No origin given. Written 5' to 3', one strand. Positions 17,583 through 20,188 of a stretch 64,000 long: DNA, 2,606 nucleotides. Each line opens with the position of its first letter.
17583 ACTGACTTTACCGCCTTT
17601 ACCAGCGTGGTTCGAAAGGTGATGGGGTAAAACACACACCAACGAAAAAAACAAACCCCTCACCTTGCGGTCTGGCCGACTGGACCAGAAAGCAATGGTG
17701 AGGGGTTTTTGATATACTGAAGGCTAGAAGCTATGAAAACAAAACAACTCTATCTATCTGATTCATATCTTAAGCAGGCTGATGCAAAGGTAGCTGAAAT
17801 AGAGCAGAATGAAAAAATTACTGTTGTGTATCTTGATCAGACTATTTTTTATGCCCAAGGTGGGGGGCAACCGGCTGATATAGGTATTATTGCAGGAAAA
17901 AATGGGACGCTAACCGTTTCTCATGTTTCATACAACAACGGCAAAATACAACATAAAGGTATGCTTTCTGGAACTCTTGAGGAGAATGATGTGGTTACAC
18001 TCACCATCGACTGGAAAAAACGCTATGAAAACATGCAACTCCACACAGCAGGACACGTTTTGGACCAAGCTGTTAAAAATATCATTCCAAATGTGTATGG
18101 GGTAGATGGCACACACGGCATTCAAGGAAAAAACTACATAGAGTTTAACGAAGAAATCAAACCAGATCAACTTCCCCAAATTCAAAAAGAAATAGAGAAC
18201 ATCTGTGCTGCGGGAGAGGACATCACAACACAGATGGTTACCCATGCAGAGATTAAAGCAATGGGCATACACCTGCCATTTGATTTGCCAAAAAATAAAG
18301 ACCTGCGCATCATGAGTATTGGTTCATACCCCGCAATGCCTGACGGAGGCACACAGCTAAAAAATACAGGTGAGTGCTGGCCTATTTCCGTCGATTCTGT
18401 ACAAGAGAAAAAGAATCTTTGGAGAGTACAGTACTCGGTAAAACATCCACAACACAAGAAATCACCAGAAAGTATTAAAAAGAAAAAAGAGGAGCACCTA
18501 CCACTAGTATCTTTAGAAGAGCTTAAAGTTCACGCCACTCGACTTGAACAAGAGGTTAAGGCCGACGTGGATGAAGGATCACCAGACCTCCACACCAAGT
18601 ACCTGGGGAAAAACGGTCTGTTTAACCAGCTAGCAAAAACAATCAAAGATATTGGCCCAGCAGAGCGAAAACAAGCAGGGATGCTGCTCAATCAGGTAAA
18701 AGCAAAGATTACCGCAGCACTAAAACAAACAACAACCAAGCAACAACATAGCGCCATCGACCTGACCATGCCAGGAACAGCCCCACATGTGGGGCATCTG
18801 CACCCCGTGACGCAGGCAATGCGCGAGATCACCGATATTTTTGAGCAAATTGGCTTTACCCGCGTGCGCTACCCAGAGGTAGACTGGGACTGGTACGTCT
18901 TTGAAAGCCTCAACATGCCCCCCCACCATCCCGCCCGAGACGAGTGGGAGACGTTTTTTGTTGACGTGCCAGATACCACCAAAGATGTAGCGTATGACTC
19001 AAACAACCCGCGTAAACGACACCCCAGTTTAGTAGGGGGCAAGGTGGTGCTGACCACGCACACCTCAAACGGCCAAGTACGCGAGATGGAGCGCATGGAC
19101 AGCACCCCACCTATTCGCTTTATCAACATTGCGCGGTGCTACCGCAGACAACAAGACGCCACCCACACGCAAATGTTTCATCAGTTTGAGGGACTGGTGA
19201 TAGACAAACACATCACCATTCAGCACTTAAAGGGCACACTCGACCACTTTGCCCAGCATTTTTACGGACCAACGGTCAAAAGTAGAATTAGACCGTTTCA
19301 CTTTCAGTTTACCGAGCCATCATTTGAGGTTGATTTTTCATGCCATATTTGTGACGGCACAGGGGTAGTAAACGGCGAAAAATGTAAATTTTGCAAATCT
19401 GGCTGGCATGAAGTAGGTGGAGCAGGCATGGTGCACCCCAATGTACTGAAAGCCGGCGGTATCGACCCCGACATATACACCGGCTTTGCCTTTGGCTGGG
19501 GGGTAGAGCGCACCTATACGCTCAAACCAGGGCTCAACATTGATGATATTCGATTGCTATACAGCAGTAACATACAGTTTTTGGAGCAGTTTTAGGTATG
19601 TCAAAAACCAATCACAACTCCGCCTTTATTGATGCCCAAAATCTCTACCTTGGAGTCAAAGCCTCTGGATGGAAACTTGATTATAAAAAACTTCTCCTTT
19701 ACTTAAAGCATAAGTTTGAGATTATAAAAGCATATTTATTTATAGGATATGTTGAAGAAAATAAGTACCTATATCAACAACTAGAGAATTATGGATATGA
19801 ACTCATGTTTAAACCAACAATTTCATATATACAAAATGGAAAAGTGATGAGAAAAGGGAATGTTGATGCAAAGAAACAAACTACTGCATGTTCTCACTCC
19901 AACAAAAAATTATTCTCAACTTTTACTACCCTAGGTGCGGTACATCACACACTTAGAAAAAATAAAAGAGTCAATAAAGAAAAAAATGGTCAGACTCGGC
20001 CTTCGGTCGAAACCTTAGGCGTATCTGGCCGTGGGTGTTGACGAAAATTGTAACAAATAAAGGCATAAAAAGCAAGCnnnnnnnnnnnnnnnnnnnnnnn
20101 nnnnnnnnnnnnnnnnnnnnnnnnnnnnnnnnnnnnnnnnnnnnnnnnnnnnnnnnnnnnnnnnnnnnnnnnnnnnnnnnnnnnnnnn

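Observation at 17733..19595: PheS carries an N-terminal AlaX-like editing domain with a degenerate zinc site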

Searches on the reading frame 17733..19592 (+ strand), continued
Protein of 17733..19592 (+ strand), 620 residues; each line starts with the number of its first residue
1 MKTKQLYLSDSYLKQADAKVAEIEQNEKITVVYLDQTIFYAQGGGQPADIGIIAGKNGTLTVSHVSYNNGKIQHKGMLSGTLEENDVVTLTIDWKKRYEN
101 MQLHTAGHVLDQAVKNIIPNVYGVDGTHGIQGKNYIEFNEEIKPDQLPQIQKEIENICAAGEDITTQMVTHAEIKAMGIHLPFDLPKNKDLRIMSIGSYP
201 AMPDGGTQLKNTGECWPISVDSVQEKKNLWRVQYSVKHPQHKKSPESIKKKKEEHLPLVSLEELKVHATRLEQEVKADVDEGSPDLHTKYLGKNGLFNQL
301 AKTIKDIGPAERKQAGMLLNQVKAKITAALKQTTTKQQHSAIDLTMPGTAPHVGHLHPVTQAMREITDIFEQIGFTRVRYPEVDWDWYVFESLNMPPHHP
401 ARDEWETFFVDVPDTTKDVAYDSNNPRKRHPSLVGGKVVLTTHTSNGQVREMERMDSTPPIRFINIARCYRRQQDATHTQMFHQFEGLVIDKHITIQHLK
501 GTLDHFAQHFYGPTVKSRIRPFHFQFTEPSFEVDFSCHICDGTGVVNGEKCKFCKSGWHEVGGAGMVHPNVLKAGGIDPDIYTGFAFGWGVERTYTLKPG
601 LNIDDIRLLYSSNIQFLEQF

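Call 24: find_related_loci(query=A1, collection=genome_contigs, flank=6000)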
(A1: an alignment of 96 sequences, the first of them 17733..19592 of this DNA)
Query A1 (620 aa) in genome_contigs; peptide patterns used: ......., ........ (x = any residue, [..] = any of these).
600 stretches matched a pattern (row limit reached: there are more); 593 encode a relative of the query (tblastn E <= 1e-3); the best 80 are kept; 80 distinct loci.
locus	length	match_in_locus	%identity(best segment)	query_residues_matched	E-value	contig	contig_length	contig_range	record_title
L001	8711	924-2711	59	2-620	0e+0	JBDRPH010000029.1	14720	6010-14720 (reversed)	MAG: Candidatus Paceibacterota bacterium isolate MEGAHIT-group-2.107 k141_1305635, whole genome shotgun sequence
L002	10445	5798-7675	58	1-620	0e+0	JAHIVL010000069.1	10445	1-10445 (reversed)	MAG: Patescibacteria group bacterium isolate MM_PC_MetaG.mb.79 MM_PC_MetaG.mb.79_k141_1234207, whole genome shotgun sequ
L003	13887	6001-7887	58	3-620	0e+0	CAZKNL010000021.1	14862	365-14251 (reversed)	MAG TPA_asm: uncultured Pseudomonadales bacterium isolate SRP200132_co2_242 genome assembly, contig: NODE_3367_length_14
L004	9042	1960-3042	72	261-620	0e+0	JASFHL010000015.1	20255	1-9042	MAG: Candidatus Woesebacteria bacterium isolate D0608M20metaG_Bin_4550 D0608M20metaG_FD_scaffold_118_c1, whole genome sh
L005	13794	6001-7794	47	6-620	0e+0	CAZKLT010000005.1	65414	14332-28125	MAG TPA_asm: uncultured Gammaproteobacteria bacterium isolate SRP237561_co1_402 genome assembly, contig: NODE_574_length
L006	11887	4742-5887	71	259-620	0e+0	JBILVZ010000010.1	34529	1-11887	MAG: Methylococcaceae bacterium isolate ME2018-08-25_3300042355_group8_bin66 Rohwer_bin1527_scaffold_219_c1, whole genom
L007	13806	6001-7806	47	1-620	0e+0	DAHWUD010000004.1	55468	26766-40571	MAG TPA_asm: Candidatus Amesbacteria bacterium isolate clean1528 NODE_4_length_55468_cov_52.381416, whole genome shotgun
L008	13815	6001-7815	46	3-620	6e-177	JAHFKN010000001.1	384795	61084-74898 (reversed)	MAG: Candidatus Gottesmanbacteria bacterium isolate nzgw410 NODE_16_length_384796_cov_19.669238, whole genome shotgun se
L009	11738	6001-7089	69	256-620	1e-176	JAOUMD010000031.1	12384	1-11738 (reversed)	MAG: Candidatus Paceibacterota bacterium isolate 8_1_July_SF_Bin25 8_1_July_SF_Bin25_scaffold_2003_c1, whole genome shot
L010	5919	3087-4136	71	271-620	1e-176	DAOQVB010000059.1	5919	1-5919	MAG TPA_asm: Candidatus Woesebacteria bacterium isolate AMR_MDS_1099 NODE_14839_length_5919_cov_5.385061, whole genome s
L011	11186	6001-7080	72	259-620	5e-173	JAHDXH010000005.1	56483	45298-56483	MAG: Patescibacteria group bacterium isolate PAT3 NODE_1246_length_56483_cov_6.375009, whole genome shotgun sequence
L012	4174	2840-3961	68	259-616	2e-179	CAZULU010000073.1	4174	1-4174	MAG TPA_asm: uncultured Pseudomonadales bacterium isolate SRP193661_co1_10 genome assembly, contig: NODE_21906_length_41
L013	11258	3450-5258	44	1-620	2e-166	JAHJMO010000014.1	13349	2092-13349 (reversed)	MAG: Patescibacteria group bacterium isolate Old_saline.mb.45 Old_saline.mb.45_k141_403243, whole genome shotgun sequenc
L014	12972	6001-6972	73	285-620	8e-164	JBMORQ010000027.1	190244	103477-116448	MAG: Patescibacteria group bacterium isolate Betzabe_MAG184 MAG184_27, whole genome shotgun sequence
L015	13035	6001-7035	67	259-620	1e-163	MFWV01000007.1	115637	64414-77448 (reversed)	MAG: Candidatus Pacebacteria bacterium RIFOXYA1_FULL_38_18 rifoxya1_full_scaffold_29, whole genome shotgun sequence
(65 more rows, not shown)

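Call 52: predict_structure(alignment_id=A1)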
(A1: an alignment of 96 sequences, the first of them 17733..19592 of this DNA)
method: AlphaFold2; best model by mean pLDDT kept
length: 620 residues; sequences in the alignment: 96
mean_pLDDT: 88.7   pTM: 0.49
mean pLDDT of the five models: 88.7, 87.3, 86.4, 85.7, 84.0
residues with pLDDT >= 90: 425; 70-90: 127; 50-70: 42; < 50: 26
segments of 3 or more residues with pLDDT < 50: 242-255, 337-342
pLDDT, mean of each block of 10 residues (from residue 1): 94 98 96 98 96 98 96 98 98 98 98 97 96 97 98 98 96 90 80 95 95 98 97 95 45 60 96 94 87 94 95 97 96 62 52 66 92 91 87 83 75 88 89 90 86 95 89 60 90 97 96 94 83 93 95 91 94 96 95 85 66 54
secondary structure, 60 per line:
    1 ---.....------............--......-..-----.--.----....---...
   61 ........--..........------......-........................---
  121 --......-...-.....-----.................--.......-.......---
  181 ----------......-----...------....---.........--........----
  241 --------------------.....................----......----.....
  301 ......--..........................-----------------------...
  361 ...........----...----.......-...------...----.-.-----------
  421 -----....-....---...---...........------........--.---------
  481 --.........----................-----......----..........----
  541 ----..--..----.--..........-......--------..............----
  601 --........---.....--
elements in order: E15-26 E29-34 E51-54 E58-68 E71-80 E87-92 H94-117 E123-128 E134-138 H144-160 E163-169 H171-177 E191-196 E202-204 E218-226 E229-236 H261-281 H286-291 H296-306 H309-334 H358-371 E376-378 E383-385 H386-389 H426-429 H431-434 E438-440 H444-454 E461-468 E483-491 H496-511 E517-522 E527-536 E558-567 H569-574 E583-590 H591-596 H603-610 H614-618
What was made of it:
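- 18441..18512 (+): Flexible low-complexity linker, about aa 237-260 (Lys/Ser/Pro-rich). pLDDT below 50 for aa 242-255 (call 52).
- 18513..18752 (+): PheS N-terminal helical arm (coiled coil), about aa 261-340. Predicted helices at 261-281, 296-306 and 309-334 (call 52).
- On AlaX / AlaRS-editing (tRNA_SAD) superfamily, AlaX-M type: AF2 pLDDT 94-98 over aa 1-240 (call 52).
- The AF2 pTM is 0.49, so the position of the module relative to the PheS active site is undefined (call 52).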

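Call 55: fold_search(model_id=the predicted structure, library=pdb)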
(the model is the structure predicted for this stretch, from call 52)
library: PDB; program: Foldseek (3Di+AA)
matches with E <= 10: 1086; with E <= 0.001: 539
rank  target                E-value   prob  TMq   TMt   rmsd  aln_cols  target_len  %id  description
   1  9a5b_A                4.8e-29  1.00  0.35  0.62  27.8       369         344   39  Integrative model of SYFA-SYFB by crosslinking MS and deep learning (released 2024-09-18)
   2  9dtf_D                1.9e-26  1.00  0.33  0.59  25.5       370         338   32  Crystal structure of the complex of M. tuberculosis PheRS with cognate precursor tRNA and fragment DDD01008876 (released 2025-06-04)
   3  9dsx_D                1.9e-26  1.00  0.33  0.59  25.6       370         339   32  Crystal structure of the complex of M. tuberculosis PheRS with cognate precursor tRNA and fragment DDD00107555 (released 2025-06-04)
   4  9drv_D                5.2e-26  1.00  0.34  0.59  25.5       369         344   32  Crystal structure of M. tuberculosis PheRS-tRNA complex bound to inhibitor D-004 (released 2025-02-12)
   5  9drt_A                8.8e-26  1.00  0.33  0.59  25.5       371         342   32  Crystal structure of the complex of M. tuberculosis PheRS with cognate precursor tRNA and fragment DDD00805735 (released 2025-06-04)
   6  6oz5_C                9.8e-26  1.00  0.33  0.61  27.8       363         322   36  Escherichia coli tRNA synthetase in complex with compound 3 (released 2020-11-18)
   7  9drv_A                1.1e-25  1.00  0.33  0.59  25.4       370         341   32  Crystal structure of M. tuberculosis PheRS-tRNA complex bound to inhibitor D-004 (released 2025-02-12)
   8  7k98_A                2.4e-25  1.00  0.34  0.59  25.2       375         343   31  Preaminoacylation complex of M. tuberculosis PheRS with cognate precursor tRNA and 5'-O-(N-phenylalanyl)sulfamoyl-aden (released 2021-05-12)
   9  9drt_D                2.5e-25  1.00  0.33  0.59  25.8       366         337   32  Crystal structure of the complex of M. tuberculosis PheRS with cognate precursor tRNA and fragment DDD00805735 (released 2025-06-04)
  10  9dsx_A                2.8e-25  1.00  0.33  0.61  23.8       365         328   33  Crystal structure of the complex of M. tuberculosis PheRS with cognate precursor tRNA and fragment DDD00107555 (released 2025-06-04)
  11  9drs_D                3.9e-25  1.00  0.33  0.59  25.5       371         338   32  Crystal structure of M. tuberculosis PheRS-tRNA complex bound to inhibitor D-116 (released 2025-02-12)
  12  9dtf_A                5.1e-25  1.00  0.33  0.60  24.7       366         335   33  Crystal structure of the complex of M. tuberculosis PheRS with cognate precursor tRNA and fragment DDD01008876 (released 2025-06-04)
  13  7ka0_A                7.7e-25  1.00  0.33  0.59  27.1       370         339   32  Crystal structure of the complex of M. tuberculosis PheRS with cognate precursor tRNA and phenylalanine (released 2021-05-12)
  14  7kab_A                2.0e-24  1.00  0.33  0.59  26.5       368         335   32  M. tuberculosis PheRS complex with cognate precursor tRNA and phenylalanine (released 2021-05-12)
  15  7k9m_A                2.2e-24  1.00  0.33  0.58  27.4       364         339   32  Crystal structure of the complex of M. tuberculosis PheRS with cognate precursor tRNA and 5'-O-(N-phenylalanyl)sulfamo (released 2021-05-12)
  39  2zze_A                2.6e-18  1.00  0.35  0.29   2.4       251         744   24  Crystal structure of alanyl-tRNA synthetase without oligomerization domain in lysine-methylated form (released 2009-07-21)
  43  3kew_A                8.2e-18  1.00  0.34  0.85   2.9       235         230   22  Crystal structure of probable alanyl-trna-synthase from Clostridium perfringens (released 2009-11-03)
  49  3kew_B                7.6e-17  1.00  0.33  0.85   2.9       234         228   23  Crystal structure of probable alanyl-trna-synthase from Clostridium perfringens (released 2009-11-03)
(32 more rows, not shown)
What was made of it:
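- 17733..18440 (+): AlaX-M-like module, aa 1-236. It has an N-terminal beta-barrel (aa 1-93) and an editing core (aa 94-236). Foldseek: 2zze rmsd 2.4 A over 251 columns; 3kew TM 0.85 (call 55).
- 18756..19592 (+): PheS class II catalytic core, aa 342-620. Foldseek matches PheS alpha chains at E about 1e-29 (call 55).
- On AlaX / AlaRS-editing (tRNA_SAD) superfamily, AlaX-M type: Foldseek: 2zze rmsd 2.4 A, 3kew TM 0.85 (call 55).
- It has pLDDT 94-98 and superposes on 2zze and 3kew (calls 52, 55).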

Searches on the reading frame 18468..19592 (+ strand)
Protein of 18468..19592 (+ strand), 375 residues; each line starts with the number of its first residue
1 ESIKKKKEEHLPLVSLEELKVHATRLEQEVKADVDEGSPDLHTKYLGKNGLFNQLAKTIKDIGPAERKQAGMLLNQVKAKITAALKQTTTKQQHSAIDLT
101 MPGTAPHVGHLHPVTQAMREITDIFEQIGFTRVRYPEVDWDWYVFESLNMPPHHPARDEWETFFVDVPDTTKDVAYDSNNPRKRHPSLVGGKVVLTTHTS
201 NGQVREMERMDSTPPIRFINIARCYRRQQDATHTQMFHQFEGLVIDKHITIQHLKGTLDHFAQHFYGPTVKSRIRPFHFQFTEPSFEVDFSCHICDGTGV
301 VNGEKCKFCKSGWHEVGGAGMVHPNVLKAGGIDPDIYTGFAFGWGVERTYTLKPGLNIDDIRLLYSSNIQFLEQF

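Call 3: search_protein_families(library=pfam, proteins=[window:18468-19592:+], max_evalue=0.1)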
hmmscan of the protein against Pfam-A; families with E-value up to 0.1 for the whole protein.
window:18468-19592:+ (375 aa): 5 families
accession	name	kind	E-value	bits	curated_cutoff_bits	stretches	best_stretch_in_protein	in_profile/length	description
PF01409.25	tRNA-synt_2d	-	1.3e-79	267.6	19.8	1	97-375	2-246/246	tRNA synthetases class II core domain (F)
PF02912.23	Phe_tRNA-synt_N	-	5.3e-13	49.2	22.3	1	41-95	9-63/69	Aminoacyl tRNA synthetase class II, N-terminal domain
PF14357.11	DUF4404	-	0.0077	17.3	27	1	51-130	4-83/83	Domain of unknown function (DUF4404)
PF00684.25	DnaJ_CXXCXGXG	-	0.024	15.3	32.7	1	285-310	37-62/65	DnaJ central domain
PF17759.6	tRNA_synthFbeta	-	0.097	12.6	22.4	0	297-337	169-208/214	Phenylalanyl tRNA synthetase beta chain CLM domain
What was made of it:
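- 18756..19592 (+): PF01409, 5e-79 (call 3).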

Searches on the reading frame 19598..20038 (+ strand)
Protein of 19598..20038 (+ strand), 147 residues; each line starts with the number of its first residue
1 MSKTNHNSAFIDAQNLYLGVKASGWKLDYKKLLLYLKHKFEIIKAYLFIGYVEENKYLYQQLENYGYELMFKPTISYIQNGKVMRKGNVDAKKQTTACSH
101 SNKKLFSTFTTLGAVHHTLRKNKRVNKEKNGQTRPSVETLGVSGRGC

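Call 11: search_protein_families(library=pfam, proteins=[window:19598-20038:+], max_evalue=0.01)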
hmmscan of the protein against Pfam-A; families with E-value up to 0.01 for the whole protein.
window:19598-20038:+ (147 aa): 1 family
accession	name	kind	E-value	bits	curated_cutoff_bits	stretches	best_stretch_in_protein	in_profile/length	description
PF01936.24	NYN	-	2.5e-07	31.7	24.2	1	10-92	5-80/145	NYN domain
